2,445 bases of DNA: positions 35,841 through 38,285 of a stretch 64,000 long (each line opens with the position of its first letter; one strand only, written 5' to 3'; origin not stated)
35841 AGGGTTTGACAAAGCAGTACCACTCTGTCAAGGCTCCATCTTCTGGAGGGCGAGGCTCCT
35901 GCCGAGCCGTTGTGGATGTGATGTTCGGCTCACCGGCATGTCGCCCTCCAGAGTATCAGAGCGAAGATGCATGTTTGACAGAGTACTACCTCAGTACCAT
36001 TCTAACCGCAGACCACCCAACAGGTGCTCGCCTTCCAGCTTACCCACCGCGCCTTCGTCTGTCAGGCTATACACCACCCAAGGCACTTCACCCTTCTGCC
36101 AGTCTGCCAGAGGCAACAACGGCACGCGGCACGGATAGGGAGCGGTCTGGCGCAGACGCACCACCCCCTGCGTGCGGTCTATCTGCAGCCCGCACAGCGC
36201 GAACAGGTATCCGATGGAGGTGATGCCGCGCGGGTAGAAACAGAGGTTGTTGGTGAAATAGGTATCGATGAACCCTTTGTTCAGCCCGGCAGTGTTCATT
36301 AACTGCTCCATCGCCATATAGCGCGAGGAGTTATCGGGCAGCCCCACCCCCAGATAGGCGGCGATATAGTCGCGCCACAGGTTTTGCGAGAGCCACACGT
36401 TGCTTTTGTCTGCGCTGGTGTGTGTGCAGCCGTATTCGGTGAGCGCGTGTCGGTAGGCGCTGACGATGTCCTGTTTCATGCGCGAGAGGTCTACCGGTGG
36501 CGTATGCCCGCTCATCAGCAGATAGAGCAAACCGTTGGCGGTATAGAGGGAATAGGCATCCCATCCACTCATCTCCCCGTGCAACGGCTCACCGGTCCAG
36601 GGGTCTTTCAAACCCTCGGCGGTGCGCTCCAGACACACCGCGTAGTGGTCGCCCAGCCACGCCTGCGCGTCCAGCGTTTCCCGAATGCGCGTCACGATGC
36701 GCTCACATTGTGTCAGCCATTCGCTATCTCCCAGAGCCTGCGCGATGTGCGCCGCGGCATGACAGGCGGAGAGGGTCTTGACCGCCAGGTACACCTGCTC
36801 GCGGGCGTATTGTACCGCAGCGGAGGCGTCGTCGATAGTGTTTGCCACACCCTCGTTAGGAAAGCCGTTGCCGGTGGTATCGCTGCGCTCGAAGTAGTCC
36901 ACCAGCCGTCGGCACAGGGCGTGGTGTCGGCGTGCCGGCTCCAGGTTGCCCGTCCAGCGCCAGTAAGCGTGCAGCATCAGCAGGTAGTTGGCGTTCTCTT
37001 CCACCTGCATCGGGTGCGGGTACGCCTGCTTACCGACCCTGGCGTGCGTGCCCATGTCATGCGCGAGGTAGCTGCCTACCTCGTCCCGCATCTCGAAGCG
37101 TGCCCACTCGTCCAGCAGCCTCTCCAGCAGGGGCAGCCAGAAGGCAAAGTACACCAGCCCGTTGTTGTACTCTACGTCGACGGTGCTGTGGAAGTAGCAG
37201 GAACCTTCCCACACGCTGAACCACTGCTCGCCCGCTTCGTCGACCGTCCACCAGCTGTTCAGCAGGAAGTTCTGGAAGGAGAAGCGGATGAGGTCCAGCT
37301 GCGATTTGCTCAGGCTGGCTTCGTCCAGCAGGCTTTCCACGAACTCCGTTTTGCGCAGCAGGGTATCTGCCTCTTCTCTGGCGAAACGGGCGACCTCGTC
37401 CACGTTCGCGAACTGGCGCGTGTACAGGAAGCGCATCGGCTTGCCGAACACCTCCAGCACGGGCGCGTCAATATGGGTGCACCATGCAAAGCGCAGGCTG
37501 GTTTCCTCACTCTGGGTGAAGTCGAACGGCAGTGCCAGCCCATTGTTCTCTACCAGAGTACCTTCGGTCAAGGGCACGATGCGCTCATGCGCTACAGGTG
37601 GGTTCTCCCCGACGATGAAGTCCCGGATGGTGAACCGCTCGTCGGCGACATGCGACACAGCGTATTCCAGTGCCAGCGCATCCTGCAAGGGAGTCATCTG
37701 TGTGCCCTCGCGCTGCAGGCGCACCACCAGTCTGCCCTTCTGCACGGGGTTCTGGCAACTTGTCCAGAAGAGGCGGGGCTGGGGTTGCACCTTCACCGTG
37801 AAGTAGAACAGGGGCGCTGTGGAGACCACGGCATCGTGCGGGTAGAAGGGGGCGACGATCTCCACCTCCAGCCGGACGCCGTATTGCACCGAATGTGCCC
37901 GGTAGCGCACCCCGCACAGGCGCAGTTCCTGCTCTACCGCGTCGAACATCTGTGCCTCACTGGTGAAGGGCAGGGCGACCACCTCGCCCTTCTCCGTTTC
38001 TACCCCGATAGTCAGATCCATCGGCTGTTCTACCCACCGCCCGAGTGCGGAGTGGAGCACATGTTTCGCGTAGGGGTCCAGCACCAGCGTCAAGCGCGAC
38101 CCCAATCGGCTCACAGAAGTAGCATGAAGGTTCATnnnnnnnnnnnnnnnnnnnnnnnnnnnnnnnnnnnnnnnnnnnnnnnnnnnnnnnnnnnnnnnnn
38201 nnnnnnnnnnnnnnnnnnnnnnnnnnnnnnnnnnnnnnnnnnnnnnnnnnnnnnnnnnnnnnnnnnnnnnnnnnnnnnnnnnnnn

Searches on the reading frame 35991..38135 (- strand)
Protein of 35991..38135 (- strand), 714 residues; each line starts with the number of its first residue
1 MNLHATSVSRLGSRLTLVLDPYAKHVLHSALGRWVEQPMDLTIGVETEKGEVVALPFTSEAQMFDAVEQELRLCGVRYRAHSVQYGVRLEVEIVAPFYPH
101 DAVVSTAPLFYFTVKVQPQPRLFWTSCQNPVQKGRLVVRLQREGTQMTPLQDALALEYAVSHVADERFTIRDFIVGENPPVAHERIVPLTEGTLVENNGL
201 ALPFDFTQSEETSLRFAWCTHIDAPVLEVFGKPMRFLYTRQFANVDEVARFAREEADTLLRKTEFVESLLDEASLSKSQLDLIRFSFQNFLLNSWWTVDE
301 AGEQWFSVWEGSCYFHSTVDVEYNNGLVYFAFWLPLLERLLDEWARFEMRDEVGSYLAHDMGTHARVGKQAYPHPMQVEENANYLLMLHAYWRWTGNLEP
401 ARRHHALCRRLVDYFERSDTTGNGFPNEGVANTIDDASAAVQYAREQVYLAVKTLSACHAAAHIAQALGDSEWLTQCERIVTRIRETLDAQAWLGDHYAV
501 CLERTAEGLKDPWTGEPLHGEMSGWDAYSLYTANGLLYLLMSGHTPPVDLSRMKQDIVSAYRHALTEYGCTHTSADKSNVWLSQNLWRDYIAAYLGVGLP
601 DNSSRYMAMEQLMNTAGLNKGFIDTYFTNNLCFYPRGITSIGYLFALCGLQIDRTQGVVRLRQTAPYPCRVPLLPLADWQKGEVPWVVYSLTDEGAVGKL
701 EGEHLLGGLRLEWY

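Call 26: search_protein_families(library=pfam, proteins=[window:35991-38135:-], max_evalue=0.0001)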
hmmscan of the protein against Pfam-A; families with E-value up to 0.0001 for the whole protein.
window:35991-38135:- (714 aa): 2 families
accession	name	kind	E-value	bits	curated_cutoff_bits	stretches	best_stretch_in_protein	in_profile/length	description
PF16335.10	GtaA_6_Hairpin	-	4.7e-10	39.7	24.9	1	317-498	43-221/343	Glutaminase A six helical-hairpin domain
PF03512.19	Glyco_hydro_52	-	6.7e-09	35.7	25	1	202-321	203-320/413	Glycosyl hydrolase family 52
